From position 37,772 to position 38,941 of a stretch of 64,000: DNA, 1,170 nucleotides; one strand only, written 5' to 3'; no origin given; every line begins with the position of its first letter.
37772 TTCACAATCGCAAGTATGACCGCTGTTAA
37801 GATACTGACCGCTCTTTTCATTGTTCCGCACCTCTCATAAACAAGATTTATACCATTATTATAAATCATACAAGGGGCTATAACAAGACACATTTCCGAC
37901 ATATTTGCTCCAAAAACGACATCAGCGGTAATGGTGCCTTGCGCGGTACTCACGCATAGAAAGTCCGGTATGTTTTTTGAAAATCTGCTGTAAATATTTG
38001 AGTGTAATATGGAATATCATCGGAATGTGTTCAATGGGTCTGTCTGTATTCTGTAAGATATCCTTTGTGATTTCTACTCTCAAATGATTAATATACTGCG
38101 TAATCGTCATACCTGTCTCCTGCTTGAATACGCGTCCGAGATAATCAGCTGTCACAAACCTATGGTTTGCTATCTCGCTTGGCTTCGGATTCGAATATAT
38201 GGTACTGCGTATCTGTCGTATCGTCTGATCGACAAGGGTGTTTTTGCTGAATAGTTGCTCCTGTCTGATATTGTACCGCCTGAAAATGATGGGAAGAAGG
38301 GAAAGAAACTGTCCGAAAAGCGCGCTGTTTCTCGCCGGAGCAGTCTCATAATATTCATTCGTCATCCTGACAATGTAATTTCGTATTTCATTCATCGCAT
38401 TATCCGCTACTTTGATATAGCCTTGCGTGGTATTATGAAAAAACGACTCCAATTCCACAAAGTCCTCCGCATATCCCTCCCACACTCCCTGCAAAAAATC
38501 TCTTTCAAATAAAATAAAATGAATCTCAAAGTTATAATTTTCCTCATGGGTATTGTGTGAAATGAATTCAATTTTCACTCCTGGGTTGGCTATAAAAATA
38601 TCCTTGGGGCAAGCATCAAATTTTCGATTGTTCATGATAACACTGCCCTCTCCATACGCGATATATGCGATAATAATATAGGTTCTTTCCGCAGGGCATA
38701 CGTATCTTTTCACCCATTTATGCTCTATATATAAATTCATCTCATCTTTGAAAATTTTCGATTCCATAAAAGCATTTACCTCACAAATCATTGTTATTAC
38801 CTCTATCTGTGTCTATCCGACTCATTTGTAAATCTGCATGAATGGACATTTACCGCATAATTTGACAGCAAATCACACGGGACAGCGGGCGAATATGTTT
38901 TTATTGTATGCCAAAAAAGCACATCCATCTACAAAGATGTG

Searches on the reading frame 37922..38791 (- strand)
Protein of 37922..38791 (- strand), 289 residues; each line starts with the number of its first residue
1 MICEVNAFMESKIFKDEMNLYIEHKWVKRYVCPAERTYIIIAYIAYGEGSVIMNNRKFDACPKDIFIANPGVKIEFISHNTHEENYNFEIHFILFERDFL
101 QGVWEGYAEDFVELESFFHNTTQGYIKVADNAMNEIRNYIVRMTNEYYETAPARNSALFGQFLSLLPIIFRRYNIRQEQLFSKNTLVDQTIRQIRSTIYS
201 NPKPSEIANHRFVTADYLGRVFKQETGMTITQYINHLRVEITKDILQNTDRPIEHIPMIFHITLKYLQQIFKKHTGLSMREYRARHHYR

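Call 91: find_encoding_contigs(protein=window:37922-38791:-, flank=8000, max_places=8)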
Protein window:37922-38791:- (289 aa): 7 contigs read that carry it; 3 places shown.
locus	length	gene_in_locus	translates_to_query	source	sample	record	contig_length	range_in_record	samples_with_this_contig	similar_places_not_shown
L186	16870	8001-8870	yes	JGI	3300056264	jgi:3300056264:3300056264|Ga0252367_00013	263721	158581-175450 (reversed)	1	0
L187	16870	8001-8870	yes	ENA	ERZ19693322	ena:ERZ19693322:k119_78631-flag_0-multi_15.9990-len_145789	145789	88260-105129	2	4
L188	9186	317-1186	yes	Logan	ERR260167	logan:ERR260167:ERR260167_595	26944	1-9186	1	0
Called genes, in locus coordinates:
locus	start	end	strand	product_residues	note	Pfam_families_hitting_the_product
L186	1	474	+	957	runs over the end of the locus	PF00082:Peptidase_S8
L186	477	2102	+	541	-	-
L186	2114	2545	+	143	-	PF12773:DZR, PF13240:Zn_Ribbon_1 (weak), PF17032:Zn_ribbon_15 (faint), PF13240:Zn_Ribbon_1 (weak)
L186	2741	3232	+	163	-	PF13420:Acetyltransf_4 (weak), PF00583:Acetyltransf_1, PF13673:Acetyltransf_10, PF13508:Acetyltransf_7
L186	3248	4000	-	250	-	PF10137:CAP12-PCTIR_TIR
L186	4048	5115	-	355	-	PF10117:McrBC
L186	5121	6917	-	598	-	PF20720:nSTAND3 (weak), PF07728:AAA_5, PF28529:McrB_lid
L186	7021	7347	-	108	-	PF07784:DUF1622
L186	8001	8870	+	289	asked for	PF12833:HTH_18, PF00165:HTH_AraC (faint)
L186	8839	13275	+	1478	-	PF18998:Flg_new_2, PF24517:CBM96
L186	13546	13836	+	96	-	-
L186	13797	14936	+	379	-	PF01734:Patatin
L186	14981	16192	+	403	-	PF26018:BSH_RND_rel (weak), PF26011:Beta-barrel_RND_rel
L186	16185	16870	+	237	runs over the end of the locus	PF01168:Ala_racemase_N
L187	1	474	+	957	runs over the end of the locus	PF00082:Peptidase_S8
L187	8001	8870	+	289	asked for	PF12833:HTH_18, PF00165:HTH_AraC (faint)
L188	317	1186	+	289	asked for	PF12833:HTH_18, PF00165:HTH_AraC (faint)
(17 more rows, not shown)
